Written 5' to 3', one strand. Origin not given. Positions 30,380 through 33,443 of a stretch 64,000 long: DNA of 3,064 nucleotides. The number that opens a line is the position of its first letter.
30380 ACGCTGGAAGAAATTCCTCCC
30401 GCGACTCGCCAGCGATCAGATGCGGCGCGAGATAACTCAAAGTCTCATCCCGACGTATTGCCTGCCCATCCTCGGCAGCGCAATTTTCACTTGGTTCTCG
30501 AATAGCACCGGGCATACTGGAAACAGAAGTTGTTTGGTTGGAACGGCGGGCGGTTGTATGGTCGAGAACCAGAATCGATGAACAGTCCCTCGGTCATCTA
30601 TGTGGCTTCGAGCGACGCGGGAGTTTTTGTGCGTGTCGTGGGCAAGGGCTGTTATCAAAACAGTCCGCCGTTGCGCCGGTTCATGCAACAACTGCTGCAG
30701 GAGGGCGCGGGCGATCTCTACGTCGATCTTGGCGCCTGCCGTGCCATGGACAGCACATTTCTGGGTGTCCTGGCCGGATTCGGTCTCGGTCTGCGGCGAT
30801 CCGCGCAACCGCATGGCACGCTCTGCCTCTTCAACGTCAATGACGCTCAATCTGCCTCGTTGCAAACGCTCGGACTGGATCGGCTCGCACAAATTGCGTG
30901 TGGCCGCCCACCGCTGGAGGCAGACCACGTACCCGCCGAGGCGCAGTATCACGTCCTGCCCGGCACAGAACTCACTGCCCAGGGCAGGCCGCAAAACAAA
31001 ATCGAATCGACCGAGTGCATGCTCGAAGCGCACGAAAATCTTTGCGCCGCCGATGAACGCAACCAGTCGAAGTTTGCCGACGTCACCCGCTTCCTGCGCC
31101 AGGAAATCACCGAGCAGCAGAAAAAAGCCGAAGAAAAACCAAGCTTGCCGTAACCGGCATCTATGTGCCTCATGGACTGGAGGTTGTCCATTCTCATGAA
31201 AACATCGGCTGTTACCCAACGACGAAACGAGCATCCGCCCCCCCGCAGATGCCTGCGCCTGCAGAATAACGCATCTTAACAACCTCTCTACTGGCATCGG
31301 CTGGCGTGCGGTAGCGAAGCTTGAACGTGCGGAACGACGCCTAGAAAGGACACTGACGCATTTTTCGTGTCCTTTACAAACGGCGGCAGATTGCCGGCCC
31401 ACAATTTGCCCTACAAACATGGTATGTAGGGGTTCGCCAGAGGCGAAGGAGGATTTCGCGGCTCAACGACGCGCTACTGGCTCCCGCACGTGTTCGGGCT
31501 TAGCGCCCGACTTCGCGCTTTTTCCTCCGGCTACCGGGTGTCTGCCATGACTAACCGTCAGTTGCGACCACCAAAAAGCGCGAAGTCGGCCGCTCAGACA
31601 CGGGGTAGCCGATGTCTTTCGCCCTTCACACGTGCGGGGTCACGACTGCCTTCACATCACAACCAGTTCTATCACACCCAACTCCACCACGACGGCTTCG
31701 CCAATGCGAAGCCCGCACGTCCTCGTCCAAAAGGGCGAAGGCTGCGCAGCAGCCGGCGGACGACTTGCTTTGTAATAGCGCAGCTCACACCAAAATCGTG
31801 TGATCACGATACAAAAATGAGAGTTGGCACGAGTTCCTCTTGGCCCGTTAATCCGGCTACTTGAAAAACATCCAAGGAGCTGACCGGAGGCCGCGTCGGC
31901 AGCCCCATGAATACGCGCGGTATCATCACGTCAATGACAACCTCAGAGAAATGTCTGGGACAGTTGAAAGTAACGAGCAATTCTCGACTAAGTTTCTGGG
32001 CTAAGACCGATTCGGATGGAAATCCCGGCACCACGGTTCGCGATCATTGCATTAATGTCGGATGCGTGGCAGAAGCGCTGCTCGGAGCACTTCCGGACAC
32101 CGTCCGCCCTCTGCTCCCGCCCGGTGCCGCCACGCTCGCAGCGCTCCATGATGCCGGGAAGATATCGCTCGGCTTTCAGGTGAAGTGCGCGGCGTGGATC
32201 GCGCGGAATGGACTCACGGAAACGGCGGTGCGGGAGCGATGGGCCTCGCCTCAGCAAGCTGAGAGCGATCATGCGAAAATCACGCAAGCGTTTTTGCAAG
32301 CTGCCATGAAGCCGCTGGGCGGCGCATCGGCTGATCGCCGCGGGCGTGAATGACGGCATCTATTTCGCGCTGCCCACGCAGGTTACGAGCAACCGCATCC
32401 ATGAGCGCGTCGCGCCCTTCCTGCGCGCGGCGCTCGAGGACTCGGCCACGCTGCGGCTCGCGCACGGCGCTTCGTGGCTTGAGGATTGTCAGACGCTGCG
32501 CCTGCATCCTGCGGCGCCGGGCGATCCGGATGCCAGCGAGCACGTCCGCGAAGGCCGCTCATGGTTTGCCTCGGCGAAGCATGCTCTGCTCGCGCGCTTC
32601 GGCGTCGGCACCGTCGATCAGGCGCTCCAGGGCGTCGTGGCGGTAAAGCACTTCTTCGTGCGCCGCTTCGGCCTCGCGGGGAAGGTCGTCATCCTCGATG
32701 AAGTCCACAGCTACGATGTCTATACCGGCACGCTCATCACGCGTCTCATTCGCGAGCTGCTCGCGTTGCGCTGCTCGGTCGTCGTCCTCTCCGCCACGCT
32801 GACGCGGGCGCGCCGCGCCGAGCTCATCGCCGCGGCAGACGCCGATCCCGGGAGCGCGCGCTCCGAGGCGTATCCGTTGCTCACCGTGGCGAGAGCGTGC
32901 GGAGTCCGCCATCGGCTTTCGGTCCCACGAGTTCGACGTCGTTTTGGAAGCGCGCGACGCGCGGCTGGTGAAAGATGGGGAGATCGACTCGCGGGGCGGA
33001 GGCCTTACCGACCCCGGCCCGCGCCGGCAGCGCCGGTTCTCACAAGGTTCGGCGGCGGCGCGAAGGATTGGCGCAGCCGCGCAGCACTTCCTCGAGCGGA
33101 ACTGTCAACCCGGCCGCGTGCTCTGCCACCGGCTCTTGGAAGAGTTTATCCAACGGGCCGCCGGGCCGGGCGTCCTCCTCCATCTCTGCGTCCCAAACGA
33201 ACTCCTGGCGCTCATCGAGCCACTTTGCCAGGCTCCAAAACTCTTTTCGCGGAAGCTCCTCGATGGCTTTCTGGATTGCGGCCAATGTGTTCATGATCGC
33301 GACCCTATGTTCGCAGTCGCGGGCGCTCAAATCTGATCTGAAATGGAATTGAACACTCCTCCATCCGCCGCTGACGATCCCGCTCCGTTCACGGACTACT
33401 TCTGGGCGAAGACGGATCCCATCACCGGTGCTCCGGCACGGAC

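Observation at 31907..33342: Diverged cas3 relic plus a reverse-oriented orphan antitoxin-like gene immediately upstream of the intact cas3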

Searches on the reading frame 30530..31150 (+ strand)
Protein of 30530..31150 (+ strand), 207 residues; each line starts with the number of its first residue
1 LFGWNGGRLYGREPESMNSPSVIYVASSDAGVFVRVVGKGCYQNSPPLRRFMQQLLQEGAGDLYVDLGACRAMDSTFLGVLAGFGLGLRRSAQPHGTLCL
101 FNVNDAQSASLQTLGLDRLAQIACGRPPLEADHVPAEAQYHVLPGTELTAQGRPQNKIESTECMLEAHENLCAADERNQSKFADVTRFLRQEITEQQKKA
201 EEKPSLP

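Call 9: search_protein_families(library=pfam, proteins=[window:30530-31150:+], max_evalue=0.01)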
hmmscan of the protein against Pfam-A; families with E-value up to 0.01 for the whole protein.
window:30530-31150:+ (207 aa): 2 families
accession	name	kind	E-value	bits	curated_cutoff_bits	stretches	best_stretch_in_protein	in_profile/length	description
PF13466.11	STAS_2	-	1.2e-05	25.8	29.2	1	43-117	10-80/80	STAS domain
PF01740.26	STAS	-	0.00023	21.3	22.6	1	32-120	11-97/106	STAS domain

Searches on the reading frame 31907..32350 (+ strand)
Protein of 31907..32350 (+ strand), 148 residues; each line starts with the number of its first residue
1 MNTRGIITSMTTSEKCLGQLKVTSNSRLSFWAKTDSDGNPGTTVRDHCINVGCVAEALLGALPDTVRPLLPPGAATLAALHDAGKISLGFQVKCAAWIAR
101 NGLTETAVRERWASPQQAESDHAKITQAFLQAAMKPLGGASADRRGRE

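Call 9: search_protein_families(library=pfam, proteins=[window:31907-32350:+], max_evalue=0.01)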
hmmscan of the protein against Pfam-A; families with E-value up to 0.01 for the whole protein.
window:31907-32350:+ (148 aa): 1 family
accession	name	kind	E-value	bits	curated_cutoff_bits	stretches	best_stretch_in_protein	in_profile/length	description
PF18019.7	Cas3_HD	-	1e-10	42.4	23.1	1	31-133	1-112/207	Cas3, HD domain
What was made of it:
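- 31907..32308 (+): cas3 relic, HD-domain N-terminal part (ORF 31907-32353; Cas3-like from FWAKT at 31994). It has the H-D motif but lacks the HHG and later HD motifs. Pfam Cas3_HD 1e-10 (call 9).
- On Functional type I-E Cas3 (applied to the relic 31907-32912): The Pfam Cas3_HD match covers only profile positions 1-112 of 207 (call 9).
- Checked: ORF 31907-32353 (148 aa) hits Pfam Cas3_HD (E 1e-10, call 9).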

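Call 10: search_protein_families(library=ncbifam, proteins=[window:31907-32350:+], max_evalue=0.01)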
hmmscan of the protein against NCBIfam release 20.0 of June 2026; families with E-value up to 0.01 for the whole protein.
window:31907-32350:+ (148 aa): 2 families
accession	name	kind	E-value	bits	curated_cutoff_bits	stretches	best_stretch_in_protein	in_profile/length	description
TIGR01596.1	cas3_HD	equivalog_domain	8.3e-09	35.7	43.45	1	45-134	2-80/178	CRISPR-associated endonuclease Cas3''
NF045665.1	NTPtran_DVU1551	equivalog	0.0018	17.3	315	1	42-107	216-281/359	DVU_1551 family NTP transferase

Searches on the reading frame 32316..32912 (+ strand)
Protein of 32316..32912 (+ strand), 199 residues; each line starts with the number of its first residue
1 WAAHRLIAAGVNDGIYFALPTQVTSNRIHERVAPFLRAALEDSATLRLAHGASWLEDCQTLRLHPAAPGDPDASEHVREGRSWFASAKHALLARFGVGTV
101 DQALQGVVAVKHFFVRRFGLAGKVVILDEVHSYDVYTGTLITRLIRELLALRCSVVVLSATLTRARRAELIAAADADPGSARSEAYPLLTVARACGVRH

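Call 44: find_homologous_proteins(query=window:32316-32912:+, max_evalue=1e-20)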
Query window:32316-32912:+ (199 aa): 94 proteins with E <= 1e-20 among 4495 candidates.
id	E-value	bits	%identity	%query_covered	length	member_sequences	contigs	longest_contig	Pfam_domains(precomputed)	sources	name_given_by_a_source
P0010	4.2e-117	406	99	95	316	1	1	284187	-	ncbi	ncbi:MAG: hypothetical protein ACR2OZ_03700 [Verrucomicrobiales bacterium]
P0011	1.4e-90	320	76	97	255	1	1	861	PF00270.36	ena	-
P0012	1.4e-77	278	72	97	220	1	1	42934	PF00270.36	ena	-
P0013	2.3e-74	267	80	79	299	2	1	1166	PF22590.3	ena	-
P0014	1.3e-73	265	67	97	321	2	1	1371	PF22590.3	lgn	-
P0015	9.9e-72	259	72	87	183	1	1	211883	-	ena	-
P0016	6.2e-66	240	61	95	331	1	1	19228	PF00270.36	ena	-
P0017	1.7e-64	235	57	97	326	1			PF00270.36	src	-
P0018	4.4e-64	234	59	95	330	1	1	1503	PF00270.36,PF22590.3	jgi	jgi:CRISPR-associated endonuclease/helicase Cas3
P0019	4.5e-64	234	61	95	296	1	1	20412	PF00270.36,PF22590.3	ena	-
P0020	5.7e-62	227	58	96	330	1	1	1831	PF00270.36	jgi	jgi:CRISPR-associated endonuclease/helicase Cas3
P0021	1.2e-58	216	63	82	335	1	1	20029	PF00270.36,PF18019.8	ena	-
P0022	1.0e-57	213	61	86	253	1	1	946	PF00270.36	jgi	jgi:CRISPR-associated endonuclease/helicase Cas3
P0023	5.2e-57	211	61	91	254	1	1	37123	PF00270.36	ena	-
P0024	2.0e-54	202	57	88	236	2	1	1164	PF00270.36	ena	-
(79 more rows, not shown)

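Call 45: find_encoding_contigs(protein=P0012, flank=8000, max_places=3)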
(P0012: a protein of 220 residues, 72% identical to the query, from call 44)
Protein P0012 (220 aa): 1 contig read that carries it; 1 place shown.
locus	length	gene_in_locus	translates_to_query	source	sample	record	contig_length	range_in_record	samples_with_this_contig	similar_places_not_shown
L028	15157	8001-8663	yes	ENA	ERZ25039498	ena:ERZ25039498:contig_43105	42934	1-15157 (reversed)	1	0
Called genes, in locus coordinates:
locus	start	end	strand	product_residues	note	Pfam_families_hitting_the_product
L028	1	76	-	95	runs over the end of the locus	-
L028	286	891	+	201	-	PF00753:Lactamase_B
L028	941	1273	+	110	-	-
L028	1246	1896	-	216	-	PF02390:Methyltransf_4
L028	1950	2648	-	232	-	-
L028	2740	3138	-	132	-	-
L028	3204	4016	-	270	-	-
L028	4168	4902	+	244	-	-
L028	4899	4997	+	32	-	-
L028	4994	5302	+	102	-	-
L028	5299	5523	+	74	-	-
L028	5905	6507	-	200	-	-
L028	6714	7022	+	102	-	-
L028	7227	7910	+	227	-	-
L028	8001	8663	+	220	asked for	PF00270:DEAD (faint)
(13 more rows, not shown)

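Call 46: find_encoding_contigs(protein=P0015, flank=8000, max_places=3)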
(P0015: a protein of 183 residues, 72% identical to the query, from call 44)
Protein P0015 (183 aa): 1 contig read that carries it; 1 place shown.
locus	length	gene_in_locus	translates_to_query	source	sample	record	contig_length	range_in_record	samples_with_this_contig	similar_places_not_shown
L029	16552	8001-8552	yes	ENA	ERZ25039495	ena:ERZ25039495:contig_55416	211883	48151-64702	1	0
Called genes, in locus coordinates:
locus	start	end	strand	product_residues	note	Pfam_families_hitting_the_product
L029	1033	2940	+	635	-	PF00015:MCPsignal, PF01814:Hemerythrin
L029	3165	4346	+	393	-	-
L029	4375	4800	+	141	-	PF12849:PBP_like_2 (weak)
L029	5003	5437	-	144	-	PF01643:Acyl-ACP_TE, PF20791:Acyl-ACP_TE_C (faint), PF13279:4HBT_2, PF03061:4HBT (weak)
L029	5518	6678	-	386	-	PF00155:Aminotran_1_2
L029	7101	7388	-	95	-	-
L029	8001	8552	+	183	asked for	-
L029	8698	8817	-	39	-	-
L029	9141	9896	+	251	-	-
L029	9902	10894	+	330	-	PF09481:CRISPR_Cse1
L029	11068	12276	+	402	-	PF09485:CRISPR_Cse2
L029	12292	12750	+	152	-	PF08798:CRISPR_assoc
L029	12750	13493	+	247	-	-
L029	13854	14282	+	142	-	PF09344:Cas_CT1975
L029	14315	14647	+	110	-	PF09704:Cas_Cas5d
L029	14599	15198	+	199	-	PF09704:Cas_Cas5d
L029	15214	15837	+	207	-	PF02604:PhdYeFM_antitox (weak), PF01850:PIN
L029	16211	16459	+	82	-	PF02604:PhdYeFM_antitox (weak)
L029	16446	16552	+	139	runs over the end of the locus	PF01850:PIN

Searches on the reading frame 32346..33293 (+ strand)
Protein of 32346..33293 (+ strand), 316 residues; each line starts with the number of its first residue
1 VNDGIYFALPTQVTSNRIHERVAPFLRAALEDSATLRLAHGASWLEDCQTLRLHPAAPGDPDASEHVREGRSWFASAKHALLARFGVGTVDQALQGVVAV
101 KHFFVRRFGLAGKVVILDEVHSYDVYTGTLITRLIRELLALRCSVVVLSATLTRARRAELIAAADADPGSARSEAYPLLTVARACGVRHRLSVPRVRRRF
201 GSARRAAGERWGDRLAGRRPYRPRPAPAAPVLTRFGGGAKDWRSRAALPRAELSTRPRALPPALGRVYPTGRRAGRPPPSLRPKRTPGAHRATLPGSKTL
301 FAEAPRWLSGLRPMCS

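Call 9: search_protein_families(library=pfam, proteins=[window:32346-33293:+], max_evalue=0.01)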
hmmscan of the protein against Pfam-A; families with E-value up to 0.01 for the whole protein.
window:32346-33293:+ (316 aa): 1 family
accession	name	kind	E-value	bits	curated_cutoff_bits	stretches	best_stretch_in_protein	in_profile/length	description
PF00270.35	DEAD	-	0.0043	17.3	26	1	113-154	119-162/167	DEAD/DEAH box helicase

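Call 10: search_protein_families(library=ncbifam, proteins=[window:32346-33293:+], max_evalue=0.01)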
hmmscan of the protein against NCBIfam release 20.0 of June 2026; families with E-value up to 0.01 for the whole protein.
window:32346-33293:+ (316 aa): 3 families
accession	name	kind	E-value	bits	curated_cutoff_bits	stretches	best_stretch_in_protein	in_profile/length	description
NF007248.0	PRK09694.1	equivalog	4.5e-36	124.2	569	1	2-186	331-514/878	CRISPR-associated helicase/endonuclease Cas3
TIGR01587.1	cas3_core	equivalog_domain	8.8e-16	58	102.45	1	3-153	30-166/358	CRISPR-associated helicase Cas3'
NF041067.1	DpdJ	equivalog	0.006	14.2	800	1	113-158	363-413/1482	protein DpdJ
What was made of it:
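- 32316..32912 (+): cas3 relic, helicase part (motifs Ia, DEVH, SAT), cut off at Cas3 codon ~486. NCBIfam PRK09694 4.5e-36 (call 10).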
